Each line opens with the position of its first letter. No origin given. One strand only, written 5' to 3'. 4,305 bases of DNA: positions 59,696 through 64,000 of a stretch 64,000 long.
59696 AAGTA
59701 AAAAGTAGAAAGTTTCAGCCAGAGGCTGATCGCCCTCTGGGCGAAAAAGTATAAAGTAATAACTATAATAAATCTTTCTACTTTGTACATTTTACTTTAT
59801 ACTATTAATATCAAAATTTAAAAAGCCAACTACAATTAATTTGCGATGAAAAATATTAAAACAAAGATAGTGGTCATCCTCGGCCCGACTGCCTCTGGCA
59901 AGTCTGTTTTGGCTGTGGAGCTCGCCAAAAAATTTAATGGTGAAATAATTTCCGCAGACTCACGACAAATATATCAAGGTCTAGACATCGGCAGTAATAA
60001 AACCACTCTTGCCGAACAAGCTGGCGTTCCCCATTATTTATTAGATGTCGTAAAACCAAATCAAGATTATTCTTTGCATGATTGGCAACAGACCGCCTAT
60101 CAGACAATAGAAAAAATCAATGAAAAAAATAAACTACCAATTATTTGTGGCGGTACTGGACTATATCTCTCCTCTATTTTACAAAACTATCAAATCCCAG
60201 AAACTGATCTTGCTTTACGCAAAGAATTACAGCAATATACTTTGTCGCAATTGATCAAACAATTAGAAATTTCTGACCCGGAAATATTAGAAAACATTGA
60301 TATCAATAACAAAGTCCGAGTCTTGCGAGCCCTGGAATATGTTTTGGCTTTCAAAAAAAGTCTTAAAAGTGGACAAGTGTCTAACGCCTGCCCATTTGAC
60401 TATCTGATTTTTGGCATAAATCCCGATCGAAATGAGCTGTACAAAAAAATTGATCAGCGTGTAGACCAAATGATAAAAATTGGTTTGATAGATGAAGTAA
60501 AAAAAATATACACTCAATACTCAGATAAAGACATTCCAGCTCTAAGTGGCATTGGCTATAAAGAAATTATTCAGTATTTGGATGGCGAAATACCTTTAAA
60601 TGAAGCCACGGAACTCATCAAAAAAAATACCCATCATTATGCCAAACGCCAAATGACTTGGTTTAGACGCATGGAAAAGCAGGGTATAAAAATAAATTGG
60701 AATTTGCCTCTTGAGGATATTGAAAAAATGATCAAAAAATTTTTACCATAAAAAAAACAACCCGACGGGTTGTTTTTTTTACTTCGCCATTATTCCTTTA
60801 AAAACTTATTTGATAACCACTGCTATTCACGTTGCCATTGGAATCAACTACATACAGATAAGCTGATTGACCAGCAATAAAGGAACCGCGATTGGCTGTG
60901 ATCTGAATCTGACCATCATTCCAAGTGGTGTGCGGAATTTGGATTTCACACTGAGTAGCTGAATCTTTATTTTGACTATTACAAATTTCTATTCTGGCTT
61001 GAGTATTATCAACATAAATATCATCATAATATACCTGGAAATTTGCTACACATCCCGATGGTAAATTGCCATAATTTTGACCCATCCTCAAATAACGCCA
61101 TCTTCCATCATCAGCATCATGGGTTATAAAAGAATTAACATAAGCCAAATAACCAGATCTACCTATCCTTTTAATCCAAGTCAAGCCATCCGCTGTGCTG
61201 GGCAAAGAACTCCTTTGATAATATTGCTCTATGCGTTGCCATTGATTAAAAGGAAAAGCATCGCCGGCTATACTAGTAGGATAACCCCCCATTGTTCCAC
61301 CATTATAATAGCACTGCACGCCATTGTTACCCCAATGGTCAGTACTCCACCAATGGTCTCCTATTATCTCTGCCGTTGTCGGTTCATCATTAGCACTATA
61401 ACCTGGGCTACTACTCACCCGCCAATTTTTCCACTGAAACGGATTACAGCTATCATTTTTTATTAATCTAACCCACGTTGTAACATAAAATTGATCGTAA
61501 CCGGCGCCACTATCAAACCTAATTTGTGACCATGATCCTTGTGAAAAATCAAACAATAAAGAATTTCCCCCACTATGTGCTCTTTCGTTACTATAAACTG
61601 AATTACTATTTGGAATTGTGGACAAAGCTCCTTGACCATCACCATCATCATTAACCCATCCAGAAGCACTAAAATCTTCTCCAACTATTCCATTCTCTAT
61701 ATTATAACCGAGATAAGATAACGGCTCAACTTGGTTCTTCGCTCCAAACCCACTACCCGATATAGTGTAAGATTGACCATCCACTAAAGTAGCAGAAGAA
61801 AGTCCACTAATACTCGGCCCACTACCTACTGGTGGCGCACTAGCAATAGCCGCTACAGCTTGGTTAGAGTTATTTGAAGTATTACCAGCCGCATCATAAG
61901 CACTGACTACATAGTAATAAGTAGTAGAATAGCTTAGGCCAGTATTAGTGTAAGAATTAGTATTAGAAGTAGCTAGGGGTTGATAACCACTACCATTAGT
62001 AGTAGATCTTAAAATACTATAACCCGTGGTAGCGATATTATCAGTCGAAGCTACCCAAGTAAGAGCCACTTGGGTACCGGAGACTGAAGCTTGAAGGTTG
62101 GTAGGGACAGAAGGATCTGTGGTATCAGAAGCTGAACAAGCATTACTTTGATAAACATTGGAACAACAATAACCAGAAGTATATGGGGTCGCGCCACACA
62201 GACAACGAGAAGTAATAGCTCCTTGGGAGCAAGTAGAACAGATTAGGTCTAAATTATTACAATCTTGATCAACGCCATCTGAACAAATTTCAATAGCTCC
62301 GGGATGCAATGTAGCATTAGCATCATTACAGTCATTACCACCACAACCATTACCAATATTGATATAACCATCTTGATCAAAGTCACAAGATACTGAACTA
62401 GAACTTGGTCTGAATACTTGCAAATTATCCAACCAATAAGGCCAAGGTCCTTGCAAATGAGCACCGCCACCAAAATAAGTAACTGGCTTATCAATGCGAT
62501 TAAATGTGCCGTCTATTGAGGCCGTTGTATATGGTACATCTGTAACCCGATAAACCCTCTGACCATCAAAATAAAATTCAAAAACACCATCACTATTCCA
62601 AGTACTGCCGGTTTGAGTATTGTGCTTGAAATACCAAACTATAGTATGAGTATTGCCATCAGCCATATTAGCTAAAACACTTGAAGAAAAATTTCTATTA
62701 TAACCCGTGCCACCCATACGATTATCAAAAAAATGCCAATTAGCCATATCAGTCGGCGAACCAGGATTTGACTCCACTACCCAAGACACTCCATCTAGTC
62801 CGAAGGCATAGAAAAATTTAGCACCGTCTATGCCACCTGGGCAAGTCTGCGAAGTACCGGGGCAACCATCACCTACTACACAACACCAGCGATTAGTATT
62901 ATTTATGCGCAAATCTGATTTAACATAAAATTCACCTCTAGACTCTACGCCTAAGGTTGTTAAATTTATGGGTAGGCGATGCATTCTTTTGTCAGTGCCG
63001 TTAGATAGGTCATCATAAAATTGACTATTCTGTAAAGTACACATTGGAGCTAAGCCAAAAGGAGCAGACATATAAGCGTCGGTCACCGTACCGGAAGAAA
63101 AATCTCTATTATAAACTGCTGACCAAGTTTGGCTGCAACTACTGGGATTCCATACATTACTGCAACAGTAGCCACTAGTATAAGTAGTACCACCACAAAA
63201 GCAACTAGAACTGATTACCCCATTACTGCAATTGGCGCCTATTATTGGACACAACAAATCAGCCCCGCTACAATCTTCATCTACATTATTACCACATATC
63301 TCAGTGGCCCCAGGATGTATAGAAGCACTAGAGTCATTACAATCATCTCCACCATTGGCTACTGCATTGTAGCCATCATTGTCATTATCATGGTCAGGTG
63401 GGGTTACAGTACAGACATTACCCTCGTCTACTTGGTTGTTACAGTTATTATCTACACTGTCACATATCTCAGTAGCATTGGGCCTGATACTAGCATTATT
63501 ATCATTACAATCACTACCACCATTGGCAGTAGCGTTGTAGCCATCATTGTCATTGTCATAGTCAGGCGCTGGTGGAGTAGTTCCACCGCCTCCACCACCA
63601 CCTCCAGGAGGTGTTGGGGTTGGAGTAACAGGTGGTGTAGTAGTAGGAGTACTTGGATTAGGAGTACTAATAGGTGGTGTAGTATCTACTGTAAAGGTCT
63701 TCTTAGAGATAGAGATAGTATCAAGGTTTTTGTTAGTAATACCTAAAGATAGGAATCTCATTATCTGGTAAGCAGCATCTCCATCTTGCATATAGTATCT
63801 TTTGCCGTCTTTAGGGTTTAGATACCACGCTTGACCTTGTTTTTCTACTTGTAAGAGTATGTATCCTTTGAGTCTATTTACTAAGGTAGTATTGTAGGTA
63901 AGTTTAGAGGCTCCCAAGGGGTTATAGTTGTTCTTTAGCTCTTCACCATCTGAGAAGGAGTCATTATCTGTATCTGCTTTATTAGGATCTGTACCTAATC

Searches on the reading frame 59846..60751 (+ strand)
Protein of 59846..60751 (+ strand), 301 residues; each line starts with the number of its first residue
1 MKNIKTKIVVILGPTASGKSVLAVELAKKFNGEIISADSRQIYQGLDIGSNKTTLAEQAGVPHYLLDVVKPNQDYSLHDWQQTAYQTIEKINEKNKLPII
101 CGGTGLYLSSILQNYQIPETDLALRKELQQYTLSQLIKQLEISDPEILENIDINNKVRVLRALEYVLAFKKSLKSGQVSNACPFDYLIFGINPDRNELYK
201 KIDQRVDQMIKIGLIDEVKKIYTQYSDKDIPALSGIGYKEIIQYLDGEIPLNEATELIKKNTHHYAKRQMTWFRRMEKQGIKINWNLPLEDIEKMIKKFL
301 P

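Call 40: search_protein_families(library=pfam, proteins=[window:59846-60751:+])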
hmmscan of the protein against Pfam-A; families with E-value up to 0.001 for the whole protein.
window:59846-60751:+ (301 aa): 2 families
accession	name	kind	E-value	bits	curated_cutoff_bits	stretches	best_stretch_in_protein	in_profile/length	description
PF01715.23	IPPT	-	4.2e-81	272.6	23.6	1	41-275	1-242/243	IPP transferase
PF01745.22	IPT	-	1.2e-09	38.4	20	1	7-62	2-57/233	Isopentenyl transferase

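Call 73: find_encoding_contigs(protein=window:59846-60748:+, flank=10000, max_places=3)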
Protein window:59846-60748:+ (301 aa): 4 contigs read that carry it; 2 places shown.
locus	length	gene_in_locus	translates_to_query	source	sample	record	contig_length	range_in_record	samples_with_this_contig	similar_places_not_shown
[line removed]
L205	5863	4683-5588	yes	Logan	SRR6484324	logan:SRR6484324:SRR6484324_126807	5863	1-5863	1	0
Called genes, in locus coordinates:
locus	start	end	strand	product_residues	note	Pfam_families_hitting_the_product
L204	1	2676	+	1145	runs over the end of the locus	PF02811:PHP, PF07733:DNA_pol3_alpha, PF17657:DNA_pol3_finger, PF12836:HHH_3 (faint), PF14579:HHH_6, PF01336:tRNA_anti-codon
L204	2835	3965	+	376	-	-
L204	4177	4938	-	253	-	-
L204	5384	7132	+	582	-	PF07973:tRNA_SAD, PF00587:tRNA-synt_2b, PF03129:HGTP_anticodon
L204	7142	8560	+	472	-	PF00478:IMPDH, PF00977:His_biosynth (faint), PF00571:CBS, PF03060:NMO (weak), PF01070:FMN_dh, PF01207:Dus (faint)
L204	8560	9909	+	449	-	PF00919:UPF0004, PF04055:Radical_SAM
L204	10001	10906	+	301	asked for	PF01745:IPT (weak), PF01715:IPPT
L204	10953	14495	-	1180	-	PF18884:TSP3_bac (weak), PF11617:Cu-binding_MopE, PF00041:fn3 (weak)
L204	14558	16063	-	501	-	PF02934:GatB_N, PF02637:GatB_Yqey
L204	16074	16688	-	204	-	PF01712:dNK (weak), PF13521:AAA_28 (weak), PF02223:Thymidylate_kin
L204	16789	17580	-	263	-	PF00459:Inositol_P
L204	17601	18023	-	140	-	PF00692:dUTPase, PF22769:DCD (weak)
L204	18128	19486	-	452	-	PF02511:Thy1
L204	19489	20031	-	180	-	PF21448:DNMK (faint), PF13207:AAA_17, PF13238:AAA_18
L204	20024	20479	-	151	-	PF00293:NUDIX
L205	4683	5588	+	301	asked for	PF01745:IPT (weak), PF01715:IPPT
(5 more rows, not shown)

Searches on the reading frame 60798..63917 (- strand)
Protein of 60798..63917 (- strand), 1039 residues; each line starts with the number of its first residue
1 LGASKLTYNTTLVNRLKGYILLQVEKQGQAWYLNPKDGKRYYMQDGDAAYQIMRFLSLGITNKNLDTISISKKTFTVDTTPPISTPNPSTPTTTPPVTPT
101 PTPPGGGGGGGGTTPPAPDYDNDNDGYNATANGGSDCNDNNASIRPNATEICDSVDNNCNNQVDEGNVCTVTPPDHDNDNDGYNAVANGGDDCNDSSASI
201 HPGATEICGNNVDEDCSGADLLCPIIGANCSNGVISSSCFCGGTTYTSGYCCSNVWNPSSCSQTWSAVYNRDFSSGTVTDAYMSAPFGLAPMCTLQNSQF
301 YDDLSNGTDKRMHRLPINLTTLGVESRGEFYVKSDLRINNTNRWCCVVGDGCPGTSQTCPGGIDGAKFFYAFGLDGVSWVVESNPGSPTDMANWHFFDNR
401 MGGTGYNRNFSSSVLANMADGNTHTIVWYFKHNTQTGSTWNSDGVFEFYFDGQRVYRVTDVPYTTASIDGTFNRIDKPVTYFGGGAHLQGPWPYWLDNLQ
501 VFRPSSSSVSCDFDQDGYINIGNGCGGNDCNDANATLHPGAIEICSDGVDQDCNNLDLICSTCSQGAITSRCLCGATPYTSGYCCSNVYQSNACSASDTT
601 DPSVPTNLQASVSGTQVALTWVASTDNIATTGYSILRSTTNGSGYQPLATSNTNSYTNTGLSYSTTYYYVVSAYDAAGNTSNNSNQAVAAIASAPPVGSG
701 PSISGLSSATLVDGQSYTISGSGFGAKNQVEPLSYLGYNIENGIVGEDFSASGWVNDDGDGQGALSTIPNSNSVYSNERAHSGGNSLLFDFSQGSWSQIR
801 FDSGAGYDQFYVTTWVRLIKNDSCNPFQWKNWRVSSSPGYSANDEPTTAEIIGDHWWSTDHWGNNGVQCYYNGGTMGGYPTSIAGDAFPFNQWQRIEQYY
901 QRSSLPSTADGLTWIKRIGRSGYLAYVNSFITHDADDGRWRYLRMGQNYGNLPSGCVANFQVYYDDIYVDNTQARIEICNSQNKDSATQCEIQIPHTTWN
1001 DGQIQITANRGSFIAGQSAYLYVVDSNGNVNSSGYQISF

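Call 40: search_protein_families(library=pfam, proteins=[window:60798-63917:-])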
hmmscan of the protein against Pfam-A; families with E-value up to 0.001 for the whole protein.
window:60798-63917:- (1039 aa): 2 families
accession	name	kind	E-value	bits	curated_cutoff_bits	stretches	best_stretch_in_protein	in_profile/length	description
PF11617.13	Cu-binding_MopE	-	6.2e-33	113.2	27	3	136-165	1-30/30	Putative metal-binding motif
PF00041.27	fn3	-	4.9e-07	30.3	25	1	604-686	2-80/84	Fibronectin type III domain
